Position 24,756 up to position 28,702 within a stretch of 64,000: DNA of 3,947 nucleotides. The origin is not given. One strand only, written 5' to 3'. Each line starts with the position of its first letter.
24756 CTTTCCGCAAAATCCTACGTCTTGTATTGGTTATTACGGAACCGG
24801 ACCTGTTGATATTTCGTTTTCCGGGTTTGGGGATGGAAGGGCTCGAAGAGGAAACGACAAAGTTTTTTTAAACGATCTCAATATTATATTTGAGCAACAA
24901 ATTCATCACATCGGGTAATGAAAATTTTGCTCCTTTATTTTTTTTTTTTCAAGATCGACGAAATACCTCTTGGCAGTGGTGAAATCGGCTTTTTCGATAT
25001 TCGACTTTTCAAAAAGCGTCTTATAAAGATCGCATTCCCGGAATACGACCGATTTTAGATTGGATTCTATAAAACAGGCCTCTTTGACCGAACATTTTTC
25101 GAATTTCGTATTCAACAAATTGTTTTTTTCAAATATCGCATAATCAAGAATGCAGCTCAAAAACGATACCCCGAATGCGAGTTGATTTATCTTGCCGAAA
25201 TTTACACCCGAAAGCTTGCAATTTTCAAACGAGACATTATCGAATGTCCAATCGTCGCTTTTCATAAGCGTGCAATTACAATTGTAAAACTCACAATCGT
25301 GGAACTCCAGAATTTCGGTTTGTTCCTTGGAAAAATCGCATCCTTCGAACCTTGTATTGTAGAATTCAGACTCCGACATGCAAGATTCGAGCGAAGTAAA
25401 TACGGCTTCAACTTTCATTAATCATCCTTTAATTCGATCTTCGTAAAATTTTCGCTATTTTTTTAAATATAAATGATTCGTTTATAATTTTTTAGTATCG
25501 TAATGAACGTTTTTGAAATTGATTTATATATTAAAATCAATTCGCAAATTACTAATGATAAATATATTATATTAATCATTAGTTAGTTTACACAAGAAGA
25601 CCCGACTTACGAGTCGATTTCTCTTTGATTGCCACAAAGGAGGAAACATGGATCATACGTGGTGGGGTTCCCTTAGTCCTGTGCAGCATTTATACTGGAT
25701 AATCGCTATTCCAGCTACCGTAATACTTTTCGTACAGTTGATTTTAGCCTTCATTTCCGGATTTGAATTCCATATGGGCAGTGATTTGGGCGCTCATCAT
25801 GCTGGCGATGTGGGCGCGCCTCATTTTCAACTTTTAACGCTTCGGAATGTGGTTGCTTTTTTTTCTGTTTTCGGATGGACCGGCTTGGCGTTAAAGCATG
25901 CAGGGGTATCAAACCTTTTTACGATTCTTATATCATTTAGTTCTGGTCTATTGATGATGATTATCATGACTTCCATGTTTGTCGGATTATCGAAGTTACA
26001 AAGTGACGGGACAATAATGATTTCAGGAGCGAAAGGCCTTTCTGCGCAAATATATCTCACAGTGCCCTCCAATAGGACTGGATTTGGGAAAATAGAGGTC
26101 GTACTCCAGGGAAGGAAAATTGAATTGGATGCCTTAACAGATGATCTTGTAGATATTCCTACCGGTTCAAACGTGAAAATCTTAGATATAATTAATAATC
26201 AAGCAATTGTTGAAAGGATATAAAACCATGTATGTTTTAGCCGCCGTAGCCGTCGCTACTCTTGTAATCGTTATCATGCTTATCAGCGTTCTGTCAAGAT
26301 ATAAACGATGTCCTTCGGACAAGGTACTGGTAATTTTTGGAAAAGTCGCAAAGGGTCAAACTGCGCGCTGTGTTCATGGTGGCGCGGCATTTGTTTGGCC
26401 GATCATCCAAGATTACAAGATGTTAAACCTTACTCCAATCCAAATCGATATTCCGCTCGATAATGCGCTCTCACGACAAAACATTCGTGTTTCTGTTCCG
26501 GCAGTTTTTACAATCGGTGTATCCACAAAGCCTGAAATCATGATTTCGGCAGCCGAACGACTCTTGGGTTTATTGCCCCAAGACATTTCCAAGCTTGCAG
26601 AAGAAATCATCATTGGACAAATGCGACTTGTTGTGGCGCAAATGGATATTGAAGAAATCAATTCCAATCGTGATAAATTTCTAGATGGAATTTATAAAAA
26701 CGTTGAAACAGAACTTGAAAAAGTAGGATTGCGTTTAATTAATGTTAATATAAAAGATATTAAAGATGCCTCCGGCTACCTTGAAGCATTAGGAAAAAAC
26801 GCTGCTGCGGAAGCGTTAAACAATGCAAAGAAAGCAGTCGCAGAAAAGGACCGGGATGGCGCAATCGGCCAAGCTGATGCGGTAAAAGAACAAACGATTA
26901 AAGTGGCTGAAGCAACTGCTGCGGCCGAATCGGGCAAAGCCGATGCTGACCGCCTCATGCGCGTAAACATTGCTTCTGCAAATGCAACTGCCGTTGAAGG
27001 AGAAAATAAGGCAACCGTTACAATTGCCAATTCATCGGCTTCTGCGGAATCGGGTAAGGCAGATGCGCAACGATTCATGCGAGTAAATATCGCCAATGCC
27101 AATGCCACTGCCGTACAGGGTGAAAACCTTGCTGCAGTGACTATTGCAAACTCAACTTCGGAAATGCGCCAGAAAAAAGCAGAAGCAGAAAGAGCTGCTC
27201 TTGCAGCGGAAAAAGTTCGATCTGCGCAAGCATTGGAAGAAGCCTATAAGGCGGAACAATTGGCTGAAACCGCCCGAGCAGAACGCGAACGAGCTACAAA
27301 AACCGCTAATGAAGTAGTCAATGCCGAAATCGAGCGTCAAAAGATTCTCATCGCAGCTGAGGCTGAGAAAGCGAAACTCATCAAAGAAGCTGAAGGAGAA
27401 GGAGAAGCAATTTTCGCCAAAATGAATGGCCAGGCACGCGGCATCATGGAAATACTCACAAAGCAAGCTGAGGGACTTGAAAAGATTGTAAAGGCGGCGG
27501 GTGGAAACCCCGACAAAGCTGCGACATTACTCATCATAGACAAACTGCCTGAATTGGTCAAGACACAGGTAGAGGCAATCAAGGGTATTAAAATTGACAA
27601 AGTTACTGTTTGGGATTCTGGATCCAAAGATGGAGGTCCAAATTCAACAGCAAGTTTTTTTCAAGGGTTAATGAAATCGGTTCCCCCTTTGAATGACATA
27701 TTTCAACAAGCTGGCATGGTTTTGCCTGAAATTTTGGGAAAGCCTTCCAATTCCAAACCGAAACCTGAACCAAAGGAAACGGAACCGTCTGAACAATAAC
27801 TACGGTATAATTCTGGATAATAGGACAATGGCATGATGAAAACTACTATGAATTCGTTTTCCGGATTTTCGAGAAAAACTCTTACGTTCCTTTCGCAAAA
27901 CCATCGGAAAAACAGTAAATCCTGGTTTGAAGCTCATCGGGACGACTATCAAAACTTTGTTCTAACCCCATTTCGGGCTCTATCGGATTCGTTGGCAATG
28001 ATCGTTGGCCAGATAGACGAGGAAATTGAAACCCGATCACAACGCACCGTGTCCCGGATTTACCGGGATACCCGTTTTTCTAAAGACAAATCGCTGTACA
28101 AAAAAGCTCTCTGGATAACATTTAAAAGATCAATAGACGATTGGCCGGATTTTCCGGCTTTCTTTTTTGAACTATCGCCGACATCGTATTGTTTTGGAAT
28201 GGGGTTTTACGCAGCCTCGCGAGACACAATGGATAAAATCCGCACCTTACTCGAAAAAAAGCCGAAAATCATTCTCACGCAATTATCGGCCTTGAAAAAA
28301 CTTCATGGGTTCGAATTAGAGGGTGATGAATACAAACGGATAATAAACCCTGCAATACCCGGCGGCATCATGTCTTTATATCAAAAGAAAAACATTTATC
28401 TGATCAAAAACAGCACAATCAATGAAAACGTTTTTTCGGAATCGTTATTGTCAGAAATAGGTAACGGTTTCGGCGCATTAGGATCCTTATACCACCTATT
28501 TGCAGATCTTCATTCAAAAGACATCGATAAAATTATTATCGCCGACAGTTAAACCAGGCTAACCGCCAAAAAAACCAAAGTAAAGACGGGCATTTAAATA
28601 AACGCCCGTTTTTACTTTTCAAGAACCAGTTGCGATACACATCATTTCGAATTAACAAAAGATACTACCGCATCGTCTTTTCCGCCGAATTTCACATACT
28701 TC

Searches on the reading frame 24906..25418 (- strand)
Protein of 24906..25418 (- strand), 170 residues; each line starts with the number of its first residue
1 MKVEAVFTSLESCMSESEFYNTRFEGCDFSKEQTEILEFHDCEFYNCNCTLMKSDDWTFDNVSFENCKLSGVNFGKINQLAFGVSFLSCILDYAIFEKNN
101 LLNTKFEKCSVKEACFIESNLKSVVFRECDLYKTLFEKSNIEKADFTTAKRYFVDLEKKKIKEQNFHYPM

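Call 32: search_protein_families(library=pfam, proteins=[window:24906-25418:-], max_evalue=0.0001)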
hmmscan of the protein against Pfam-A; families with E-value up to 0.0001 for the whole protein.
window:24906-25418:- (170 aa): 3 families
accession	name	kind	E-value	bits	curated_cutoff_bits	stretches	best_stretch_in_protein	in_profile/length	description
PF13599.13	Pentapeptide_4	-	2.4e-25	88.8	38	3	58-131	2-73/78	Pentapeptide repeat region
PF00805.28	Pentapeptide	-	7.8e-13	48.2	20.2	0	114-149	1-36/40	Pentapeptide repeats (8 copies)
PF13576.12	Pentapeptide_3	-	1.8e-08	34.9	27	0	41-75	3-34/48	Pentapeptide repeats (9 copies)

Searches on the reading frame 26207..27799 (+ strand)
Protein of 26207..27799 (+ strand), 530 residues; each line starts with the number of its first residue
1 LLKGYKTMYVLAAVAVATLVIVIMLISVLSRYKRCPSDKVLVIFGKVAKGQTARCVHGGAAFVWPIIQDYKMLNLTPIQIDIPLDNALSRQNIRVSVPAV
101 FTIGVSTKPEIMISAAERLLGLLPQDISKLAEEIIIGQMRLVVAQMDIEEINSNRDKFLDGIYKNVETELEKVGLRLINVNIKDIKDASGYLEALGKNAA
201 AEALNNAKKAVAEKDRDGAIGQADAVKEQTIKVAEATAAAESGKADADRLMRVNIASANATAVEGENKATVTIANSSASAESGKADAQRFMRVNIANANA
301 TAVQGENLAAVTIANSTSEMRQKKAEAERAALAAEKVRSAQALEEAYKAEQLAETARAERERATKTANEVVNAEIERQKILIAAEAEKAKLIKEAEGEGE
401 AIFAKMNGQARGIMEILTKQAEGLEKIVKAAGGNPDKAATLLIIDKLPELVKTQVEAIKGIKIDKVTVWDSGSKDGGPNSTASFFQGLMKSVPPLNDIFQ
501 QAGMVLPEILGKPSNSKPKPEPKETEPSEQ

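Call 32: search_protein_families(library=pfam, proteins=[window:26207-27799:+], max_evalue=0.0001)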
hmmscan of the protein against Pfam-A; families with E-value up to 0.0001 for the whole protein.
window:26207-27799:+ (530 aa): 1 family
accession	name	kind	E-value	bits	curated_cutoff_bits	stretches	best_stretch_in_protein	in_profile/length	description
PF01145.31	Band_7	-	1.3e-28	100.6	23.6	1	37-215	5-175/176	SPFH domain / Band 7 family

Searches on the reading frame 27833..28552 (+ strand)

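Call 32: search_protein_families(library=pfam, proteins=[window:27833-28552:+], max_evalue=0.0001)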
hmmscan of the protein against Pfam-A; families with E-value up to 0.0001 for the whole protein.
window:27833-28552:+ (239 aa): 1 family
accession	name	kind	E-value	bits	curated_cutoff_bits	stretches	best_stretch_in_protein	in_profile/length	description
PF09365.15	DUF2461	-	1.1e-46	159.9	22.8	1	15-221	1-207/208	Conserved hypothetical protein (DUF2461)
